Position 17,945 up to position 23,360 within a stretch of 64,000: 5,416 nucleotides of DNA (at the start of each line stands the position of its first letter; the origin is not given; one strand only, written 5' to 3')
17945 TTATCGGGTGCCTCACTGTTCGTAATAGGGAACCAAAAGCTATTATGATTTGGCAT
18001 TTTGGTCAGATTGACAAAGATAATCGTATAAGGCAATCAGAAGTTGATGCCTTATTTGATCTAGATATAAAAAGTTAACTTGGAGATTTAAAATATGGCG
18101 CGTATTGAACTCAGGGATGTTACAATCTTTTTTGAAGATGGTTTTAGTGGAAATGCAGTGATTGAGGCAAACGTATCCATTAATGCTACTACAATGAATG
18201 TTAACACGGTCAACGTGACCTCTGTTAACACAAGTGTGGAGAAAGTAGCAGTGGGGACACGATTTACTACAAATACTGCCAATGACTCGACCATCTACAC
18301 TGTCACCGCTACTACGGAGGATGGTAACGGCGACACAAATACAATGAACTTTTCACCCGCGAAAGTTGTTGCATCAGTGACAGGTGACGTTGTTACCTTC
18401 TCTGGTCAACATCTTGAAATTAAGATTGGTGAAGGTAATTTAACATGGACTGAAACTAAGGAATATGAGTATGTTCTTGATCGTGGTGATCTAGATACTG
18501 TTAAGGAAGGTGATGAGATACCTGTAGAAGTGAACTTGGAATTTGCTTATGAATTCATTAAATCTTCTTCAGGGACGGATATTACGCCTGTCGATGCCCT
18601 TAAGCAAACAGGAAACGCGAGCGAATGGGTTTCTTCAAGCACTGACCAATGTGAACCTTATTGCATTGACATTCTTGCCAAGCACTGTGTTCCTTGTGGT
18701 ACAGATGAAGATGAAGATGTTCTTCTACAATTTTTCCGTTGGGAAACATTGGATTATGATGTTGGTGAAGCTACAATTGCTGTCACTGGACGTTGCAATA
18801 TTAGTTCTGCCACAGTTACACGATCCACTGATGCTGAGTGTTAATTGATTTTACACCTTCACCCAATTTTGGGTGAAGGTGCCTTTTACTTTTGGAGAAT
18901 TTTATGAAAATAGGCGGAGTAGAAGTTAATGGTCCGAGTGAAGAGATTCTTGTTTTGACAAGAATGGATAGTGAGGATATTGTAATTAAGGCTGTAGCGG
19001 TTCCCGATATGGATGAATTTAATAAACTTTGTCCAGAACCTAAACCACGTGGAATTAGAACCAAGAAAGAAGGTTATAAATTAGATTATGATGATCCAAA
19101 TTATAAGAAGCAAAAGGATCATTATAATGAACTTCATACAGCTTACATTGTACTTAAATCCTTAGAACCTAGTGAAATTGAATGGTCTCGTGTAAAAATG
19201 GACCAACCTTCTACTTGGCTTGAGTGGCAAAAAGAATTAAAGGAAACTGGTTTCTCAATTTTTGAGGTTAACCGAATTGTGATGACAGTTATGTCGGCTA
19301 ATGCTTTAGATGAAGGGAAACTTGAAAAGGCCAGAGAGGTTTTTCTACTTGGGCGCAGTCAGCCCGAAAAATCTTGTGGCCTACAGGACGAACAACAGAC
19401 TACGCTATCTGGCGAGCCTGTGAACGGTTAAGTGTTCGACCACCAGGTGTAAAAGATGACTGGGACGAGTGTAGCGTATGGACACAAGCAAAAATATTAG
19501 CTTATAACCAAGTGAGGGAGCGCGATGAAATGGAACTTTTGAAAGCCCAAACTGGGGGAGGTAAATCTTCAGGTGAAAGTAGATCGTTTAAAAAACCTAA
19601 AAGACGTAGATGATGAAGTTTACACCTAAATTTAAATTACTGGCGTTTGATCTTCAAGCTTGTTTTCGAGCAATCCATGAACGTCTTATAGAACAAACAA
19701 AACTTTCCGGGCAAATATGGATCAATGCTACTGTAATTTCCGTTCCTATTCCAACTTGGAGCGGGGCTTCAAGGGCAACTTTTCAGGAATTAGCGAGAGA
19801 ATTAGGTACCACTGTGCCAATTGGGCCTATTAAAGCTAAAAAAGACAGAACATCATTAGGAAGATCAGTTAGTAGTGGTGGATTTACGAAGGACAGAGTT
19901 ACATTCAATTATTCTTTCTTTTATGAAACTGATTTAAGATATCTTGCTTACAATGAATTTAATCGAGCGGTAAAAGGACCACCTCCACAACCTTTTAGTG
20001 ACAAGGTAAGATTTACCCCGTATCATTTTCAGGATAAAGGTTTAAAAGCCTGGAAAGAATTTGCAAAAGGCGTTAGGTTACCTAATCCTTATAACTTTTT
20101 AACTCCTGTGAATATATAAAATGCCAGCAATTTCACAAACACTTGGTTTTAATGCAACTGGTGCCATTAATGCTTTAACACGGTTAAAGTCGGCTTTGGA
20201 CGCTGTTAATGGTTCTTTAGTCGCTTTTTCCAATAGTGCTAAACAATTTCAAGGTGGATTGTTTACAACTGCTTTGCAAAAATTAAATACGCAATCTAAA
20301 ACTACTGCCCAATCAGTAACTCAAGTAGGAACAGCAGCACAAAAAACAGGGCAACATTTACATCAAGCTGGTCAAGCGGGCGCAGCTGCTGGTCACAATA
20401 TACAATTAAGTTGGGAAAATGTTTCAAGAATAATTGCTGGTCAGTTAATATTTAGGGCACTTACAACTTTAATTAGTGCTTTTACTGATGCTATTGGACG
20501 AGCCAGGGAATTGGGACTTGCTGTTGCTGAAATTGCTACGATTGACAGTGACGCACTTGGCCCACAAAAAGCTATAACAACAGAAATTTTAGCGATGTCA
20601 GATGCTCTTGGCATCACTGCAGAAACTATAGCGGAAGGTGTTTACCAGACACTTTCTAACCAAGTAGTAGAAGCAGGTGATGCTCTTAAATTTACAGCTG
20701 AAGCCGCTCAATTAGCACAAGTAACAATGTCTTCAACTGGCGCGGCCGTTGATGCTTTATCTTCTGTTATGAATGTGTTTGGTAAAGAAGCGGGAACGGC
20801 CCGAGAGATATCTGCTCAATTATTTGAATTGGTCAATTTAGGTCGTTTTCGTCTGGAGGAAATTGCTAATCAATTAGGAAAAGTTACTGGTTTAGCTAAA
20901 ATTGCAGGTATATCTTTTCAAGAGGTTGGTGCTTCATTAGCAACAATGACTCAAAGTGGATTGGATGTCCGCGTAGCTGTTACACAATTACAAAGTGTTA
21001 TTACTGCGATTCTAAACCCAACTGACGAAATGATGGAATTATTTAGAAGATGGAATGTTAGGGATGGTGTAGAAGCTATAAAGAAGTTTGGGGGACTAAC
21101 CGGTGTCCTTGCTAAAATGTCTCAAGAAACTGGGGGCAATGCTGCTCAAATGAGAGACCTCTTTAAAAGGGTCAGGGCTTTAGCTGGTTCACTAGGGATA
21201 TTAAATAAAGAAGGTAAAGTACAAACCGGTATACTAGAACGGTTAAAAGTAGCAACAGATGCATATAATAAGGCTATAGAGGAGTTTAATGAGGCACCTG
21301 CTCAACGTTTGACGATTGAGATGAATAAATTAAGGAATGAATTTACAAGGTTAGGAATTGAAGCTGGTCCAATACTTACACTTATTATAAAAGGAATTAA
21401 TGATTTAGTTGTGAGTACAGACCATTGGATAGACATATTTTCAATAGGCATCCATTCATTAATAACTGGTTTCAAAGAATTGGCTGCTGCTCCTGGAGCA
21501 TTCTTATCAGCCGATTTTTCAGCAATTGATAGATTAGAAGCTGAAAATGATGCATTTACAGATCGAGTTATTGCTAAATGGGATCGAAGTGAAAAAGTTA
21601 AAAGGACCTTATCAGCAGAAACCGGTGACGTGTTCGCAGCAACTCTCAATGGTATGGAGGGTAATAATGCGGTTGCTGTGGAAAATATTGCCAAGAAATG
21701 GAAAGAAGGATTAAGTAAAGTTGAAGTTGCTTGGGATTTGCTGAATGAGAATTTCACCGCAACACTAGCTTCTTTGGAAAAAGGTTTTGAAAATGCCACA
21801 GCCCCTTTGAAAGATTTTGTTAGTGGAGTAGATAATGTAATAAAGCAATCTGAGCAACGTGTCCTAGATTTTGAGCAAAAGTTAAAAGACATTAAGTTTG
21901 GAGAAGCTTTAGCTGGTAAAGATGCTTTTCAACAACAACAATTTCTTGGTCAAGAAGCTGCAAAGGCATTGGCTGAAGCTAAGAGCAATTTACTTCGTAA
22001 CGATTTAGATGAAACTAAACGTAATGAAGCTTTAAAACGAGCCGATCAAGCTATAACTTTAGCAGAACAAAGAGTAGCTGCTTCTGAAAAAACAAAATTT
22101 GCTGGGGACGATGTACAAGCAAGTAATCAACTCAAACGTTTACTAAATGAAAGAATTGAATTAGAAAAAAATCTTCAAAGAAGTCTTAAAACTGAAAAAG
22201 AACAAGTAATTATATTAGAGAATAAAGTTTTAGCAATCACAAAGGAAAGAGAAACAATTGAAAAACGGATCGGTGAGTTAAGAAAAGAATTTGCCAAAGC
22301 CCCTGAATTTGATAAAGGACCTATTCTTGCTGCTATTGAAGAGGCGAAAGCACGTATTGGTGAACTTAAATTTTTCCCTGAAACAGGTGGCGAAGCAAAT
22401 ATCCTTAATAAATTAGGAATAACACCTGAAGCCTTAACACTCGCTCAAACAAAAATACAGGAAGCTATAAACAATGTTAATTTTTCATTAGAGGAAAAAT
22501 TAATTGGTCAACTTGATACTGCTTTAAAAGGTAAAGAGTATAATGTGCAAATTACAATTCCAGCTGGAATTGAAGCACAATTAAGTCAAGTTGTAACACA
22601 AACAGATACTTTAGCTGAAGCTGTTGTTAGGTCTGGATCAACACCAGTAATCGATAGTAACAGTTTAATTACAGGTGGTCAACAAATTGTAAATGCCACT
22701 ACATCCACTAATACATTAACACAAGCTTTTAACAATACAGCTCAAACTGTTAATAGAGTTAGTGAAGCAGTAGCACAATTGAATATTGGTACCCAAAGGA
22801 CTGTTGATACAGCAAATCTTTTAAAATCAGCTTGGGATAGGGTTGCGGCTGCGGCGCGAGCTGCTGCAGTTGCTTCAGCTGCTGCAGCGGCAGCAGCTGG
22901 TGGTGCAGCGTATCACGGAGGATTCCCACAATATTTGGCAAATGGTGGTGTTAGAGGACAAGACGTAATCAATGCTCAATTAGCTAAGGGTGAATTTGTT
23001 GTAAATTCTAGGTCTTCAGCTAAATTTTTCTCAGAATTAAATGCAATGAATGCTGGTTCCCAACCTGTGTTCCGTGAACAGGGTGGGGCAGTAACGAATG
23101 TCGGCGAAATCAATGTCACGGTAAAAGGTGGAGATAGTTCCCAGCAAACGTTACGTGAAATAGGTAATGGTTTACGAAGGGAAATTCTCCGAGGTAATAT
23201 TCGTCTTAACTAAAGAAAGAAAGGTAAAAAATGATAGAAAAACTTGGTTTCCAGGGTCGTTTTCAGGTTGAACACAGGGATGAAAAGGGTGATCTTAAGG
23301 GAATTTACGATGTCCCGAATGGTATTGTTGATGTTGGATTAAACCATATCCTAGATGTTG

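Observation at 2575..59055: Single-base homopolymer indels are concentrated in nuclease genes, suggesting real inactivation or slippage-dependent control rather than random error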

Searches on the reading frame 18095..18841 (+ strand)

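Call 31: search_protein_families(library=phrogs, proteins=[window:18095-18841:+], max_evalue=0.05)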
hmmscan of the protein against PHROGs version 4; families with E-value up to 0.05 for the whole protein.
window:18095-18841:+ (249 aa): 1 family
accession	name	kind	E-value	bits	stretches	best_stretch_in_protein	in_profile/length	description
phrog_1302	-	tail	1.2e-05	25.9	1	5-119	75-182/201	distal tail protein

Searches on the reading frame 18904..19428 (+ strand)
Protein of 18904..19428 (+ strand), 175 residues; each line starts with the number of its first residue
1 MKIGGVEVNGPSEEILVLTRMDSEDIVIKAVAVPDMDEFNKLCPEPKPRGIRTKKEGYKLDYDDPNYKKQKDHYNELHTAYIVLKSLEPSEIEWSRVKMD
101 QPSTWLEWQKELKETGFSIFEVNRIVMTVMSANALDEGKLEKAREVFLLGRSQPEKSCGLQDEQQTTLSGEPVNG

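Call 30: search_protein_families(library=pfam, proteins=[window:18904-19428:+], max_evalue=0.05)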
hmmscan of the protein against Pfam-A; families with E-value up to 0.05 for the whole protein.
window:18904-19428:+ (175 aa): 0 families

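Call 31: search_protein_families(library=phrogs, proteins=[window:18904-19428:+], max_evalue=0.05)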
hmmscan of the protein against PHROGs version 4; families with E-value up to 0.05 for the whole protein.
window:18904-19428:+ (175 aa): 0 families

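Call 38: find_related_loci(query=window:18904-19428:+, collection=viral_contigs, flank=2500)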
Query window:18904-19428:+ (175 aa) in viral_contigs; peptide patterns used: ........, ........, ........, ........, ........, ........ (x = any residue, [..] = any of these).
12 stretches matched a pattern; 2 encode a relative of the query (tblastn E <= 1e-3); 2 distinct loci.
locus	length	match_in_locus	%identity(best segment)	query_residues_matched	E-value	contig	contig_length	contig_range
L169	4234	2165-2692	94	1-175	1e-110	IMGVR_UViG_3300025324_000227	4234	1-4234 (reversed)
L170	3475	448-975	86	1-175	2e-101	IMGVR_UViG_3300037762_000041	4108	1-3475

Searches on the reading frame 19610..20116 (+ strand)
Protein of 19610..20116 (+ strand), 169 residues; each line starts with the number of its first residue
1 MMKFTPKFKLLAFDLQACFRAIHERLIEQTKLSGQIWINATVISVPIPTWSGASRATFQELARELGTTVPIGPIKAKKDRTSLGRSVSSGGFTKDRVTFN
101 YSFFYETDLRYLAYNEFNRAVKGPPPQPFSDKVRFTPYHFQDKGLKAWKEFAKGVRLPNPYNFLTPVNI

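Call 18: find_encoding_contigs(protein=window:19610-20116:+, flank=10000, max_places=10)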
Protein window:19610-20116:+ (169 aa): no gene with exactly this product is on record in the collection.

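Call 30: search_protein_families(library=pfam, proteins=[window:19610-20116:+], max_evalue=0.05)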
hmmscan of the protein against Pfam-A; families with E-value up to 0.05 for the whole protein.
window:19610-20116:+ (169 aa): 0 families

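Call 31: search_protein_families(library=phrogs, proteins=[window:19610-20116:+], max_evalue=0.05)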
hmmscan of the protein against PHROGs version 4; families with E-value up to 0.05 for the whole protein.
window:19610-20116:+ (169 aa): 0 families

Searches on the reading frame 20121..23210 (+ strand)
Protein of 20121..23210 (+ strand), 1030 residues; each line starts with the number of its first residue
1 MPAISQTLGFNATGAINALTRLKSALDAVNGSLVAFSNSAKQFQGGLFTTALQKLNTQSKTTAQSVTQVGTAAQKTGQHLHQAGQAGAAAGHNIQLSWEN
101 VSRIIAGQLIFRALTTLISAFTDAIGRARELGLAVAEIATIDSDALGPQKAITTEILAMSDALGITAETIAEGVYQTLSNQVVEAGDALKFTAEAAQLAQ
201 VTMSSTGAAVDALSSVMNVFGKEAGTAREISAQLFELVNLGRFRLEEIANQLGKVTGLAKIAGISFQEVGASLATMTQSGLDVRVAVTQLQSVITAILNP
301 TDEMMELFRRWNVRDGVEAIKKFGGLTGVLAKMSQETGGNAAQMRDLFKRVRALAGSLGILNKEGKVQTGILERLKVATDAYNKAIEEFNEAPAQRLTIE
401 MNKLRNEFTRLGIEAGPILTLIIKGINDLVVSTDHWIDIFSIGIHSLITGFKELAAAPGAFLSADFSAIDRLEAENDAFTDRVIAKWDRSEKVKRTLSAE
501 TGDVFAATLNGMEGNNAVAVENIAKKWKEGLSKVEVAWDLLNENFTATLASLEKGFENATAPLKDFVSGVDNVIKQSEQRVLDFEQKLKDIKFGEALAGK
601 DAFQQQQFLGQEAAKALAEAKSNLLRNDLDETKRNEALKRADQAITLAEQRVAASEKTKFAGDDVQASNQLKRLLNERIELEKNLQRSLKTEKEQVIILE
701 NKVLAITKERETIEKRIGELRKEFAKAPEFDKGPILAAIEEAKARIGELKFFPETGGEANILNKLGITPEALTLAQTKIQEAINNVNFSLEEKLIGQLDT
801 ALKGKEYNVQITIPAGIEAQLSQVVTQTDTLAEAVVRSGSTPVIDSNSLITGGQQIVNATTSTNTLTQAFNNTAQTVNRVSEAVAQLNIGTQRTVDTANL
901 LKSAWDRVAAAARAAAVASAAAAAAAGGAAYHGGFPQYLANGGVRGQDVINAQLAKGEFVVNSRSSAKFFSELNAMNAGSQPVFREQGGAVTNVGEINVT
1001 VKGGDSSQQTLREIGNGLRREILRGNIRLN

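Call 19: find_encoding_contigs(protein=window:20121-23210:+, flank=10000, max_places=10)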
Protein window:20121-23210:+ (1030 aa): 3 contigs read that carry it; 1 place shown.
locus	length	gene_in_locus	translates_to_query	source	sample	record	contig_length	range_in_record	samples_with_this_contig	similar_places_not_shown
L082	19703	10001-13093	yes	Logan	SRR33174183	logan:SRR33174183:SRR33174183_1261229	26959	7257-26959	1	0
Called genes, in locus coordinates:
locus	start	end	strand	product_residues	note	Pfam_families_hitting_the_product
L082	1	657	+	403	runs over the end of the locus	-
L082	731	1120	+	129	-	PF02945:Endonuclease_7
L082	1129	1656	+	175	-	PF20557:DnaT_2 (faint)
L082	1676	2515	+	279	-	-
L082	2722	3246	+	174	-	-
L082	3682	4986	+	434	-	-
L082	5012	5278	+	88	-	-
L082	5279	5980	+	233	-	-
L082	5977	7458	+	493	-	PF13385:Laminin_G_3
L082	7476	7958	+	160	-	-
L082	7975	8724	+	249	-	-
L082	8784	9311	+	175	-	-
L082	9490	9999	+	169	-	-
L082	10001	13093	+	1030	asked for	PF10145:PhageMin_Tail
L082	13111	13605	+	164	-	-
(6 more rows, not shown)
